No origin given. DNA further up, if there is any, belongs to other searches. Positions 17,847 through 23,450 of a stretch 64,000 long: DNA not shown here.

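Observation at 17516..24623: Hemerythrin -> 1767-aa multi-PAS unorthodox kinase (REC+HPt) -> REC/pseudo-REC/CheX-like regulator: a candidate O2/redox-to-chemotaxis phosphorelay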

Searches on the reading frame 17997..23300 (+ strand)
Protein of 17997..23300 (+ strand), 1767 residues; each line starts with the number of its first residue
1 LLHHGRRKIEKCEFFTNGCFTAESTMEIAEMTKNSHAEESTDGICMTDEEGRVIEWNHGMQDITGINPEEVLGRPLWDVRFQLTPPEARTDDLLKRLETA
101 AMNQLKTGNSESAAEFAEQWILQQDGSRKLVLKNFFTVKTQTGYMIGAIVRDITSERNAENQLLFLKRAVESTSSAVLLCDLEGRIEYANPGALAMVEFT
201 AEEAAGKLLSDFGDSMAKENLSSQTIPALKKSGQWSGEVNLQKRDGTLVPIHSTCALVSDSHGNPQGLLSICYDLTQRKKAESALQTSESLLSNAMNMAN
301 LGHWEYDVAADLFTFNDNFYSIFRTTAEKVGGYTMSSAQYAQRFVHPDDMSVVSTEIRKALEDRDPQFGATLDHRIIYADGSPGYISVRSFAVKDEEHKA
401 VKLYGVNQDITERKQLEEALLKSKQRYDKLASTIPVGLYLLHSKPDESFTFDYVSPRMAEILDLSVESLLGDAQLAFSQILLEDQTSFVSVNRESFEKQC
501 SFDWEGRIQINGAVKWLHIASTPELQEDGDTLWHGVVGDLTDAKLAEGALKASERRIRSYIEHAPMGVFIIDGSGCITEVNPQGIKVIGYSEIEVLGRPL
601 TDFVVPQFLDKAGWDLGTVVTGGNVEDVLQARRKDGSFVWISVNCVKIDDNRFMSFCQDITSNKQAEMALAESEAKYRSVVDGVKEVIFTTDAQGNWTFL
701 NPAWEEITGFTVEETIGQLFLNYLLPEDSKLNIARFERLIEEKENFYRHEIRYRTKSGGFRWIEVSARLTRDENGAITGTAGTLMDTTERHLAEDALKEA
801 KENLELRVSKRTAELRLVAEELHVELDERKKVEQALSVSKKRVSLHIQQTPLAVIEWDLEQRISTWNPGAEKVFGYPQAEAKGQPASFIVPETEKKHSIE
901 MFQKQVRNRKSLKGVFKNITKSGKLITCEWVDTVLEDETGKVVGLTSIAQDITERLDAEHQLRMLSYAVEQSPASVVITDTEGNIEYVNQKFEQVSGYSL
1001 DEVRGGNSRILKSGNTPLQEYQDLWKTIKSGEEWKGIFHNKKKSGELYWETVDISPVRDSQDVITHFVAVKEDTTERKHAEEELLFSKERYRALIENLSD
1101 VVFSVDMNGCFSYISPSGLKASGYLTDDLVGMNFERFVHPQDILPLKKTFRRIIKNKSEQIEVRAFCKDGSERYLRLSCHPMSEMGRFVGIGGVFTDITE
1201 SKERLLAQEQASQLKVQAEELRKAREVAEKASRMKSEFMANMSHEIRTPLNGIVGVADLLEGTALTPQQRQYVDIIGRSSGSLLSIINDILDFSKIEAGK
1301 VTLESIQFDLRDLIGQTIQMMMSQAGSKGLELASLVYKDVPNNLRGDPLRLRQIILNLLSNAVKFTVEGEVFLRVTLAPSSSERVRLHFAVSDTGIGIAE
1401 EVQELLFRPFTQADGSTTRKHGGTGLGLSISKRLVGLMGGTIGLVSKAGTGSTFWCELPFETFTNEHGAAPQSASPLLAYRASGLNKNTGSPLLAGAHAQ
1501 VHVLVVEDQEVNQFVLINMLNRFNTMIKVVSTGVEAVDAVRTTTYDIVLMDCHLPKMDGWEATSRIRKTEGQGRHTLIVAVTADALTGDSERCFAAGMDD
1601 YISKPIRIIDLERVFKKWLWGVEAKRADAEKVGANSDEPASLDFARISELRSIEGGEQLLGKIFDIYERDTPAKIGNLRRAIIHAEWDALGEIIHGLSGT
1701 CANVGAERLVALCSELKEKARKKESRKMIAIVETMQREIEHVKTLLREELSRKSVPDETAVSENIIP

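Call 6: search_protein_families(library=pfam, proteins=[window:17997-23300:+], max_evalue=0.01)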
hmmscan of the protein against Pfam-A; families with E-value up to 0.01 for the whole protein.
window:17997-23300:+ (1767 aa): 16 families
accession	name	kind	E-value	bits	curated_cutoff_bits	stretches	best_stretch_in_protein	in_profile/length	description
PF13426.13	PAS_9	-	1e-100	331.3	27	7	974-1076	2-103/103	PAS domain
PF00989.32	PAS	-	1.1e-96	319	22.6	7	676-786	2-112/113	PAS fold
PF08448.16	PAS_4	-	3.1e-84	278.9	23.1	8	682-791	2-109/110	PAS fold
PF08447.18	PAS_3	-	2.9e-82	271.5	25.6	8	699-783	3-88/89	PAS fold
PF13188.13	PAS_8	-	4.2e-49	163.3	21.8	5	555-608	1-50/65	PAS domain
PF02518.31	HATPase_c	-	5.6e-29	101.3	26.4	1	1346-1461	1-110/111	Histidine kinase-, DNA gyrase B-, and HSP90-like ATPase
PF00512.31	HisKA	-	7.1e-24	84.1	26.9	1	1234-1299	1-66/66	His Kinase A (phospho-acceptor) domain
PF00072.30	Response_reg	-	3.4e-22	79.1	30.2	1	1503-1612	1-107/111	Response regulator receiver domain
PF13596.12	PAS_10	-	7.8e-11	43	22.1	0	849-953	7-106/106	PAS domain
PF12860.13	PAS_7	-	1.1e-10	42.1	27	0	41-79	5-44/115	PAS fold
PF24820.1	Diguanyl_cycl_sensor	-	2.9e-09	37.3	28.1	0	561-608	2-49/109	Diguanylate cyclase-like sensor domain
PF01627.28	Hpt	-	5.3e-09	36.6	24.6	1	1663-1743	2-82/84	Hpt domain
PF14598.12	PAS_11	-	1.3e-08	35.2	25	1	1106-1160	9-63/109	PAS domain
PF08348.17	PAS_6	-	1.6e-06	28.4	27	0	240-282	71-113/115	YheO-like PAS domain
PF23198.2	PDE8A_N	-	0.0033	17.8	29.6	1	1500-1587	9-97/147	PDE8A-like, N-terminal domain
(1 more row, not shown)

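Call 65: search_protein_families(library=ncbifam, proteins=[window:18087-23297:+], max_evalue=0.001)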
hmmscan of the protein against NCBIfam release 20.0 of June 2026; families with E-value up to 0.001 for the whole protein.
window:18087-23297:+ (1737 aa): 155 families (the best 25 are shown)
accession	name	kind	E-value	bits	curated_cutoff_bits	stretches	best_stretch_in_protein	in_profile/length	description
TIGR00229.1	sensory_box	domain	9.6e-158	516.9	22.9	8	641-767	1-126/126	PAS domain S-box protein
NF008318.0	PRK11107.1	equivalog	8.5e-135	451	890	2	1179-1437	267-525/920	two-component sensor histidine kinase BarA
TIGR02956.1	TMAO_torS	equivalog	4.3e-121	405.8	676.5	1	1180-1699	439-948/967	TMAO reductase system sensor histidine kinase/response regulator TorS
NF008302.0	PRK11091.1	equivalog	3.9e-113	379.2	838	2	1037-1721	133-774/779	aerobic respiration two-component sensor histidine kinase ArcB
NF041947.1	LuxQ_Vibrio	equivalog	1.8e-100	337.1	1200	1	1170-1587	436-837/843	quorum-sensing autoinducer 2 sensor kinase/phosphatase LuxQ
NF011874.0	PRK15347.1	equivalog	2.7e-100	336.8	852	2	1185-1436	378-620/921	two component system sensor kinase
NF045901.1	HisKinLetSLeg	equivalog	7.1e-93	312.2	1650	2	1190-1433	278-521/906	two-component system sensor histidine kinase LetS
NF047874.1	MASE3_PAS_HK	subfamily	7.7e-91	305.8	560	4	1039-1437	245-632/655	MASE3 domain-containing sensor histidine kinase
NF038297.2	hybrid_HK_HrmK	equivalog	1.2e-88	298.4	725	1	1172-1587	202-606/607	hybrid histidine kinase/response regulator HrmK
NF008099.0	PRK10841.1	equivalog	6.3e-86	289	920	2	1189-1431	454-691/949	two-component system sensor histidine kinase RcsC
NF052573.1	HisKinEspAMyxo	equivalog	6.1e-83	279.1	1400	7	1314-1583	497-744/755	serine histidine kinase EspA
NF046044.1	PnpS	equivalog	6.2e-82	275.7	400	2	1200-1429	165-390/390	two-component system histidine kinase PnpS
NF008468.0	PRK11360.1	equivalog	2.5e-80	270.6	646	4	1055-1432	264-610/616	two-component system sensor histidine kinase AtoS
NF053781.1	cdiGMPphdstlr2612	equivalog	3.9e-73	246.8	1600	5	403-697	464-767/1268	Tlr1612 family c-di-GMP phosphodiesterase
NF008543.0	PRK11466.1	equivalog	5.3e-71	239.7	982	1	1173-1690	410-885/914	TMAO reductase system sensor histidine kinase/response regulator TorS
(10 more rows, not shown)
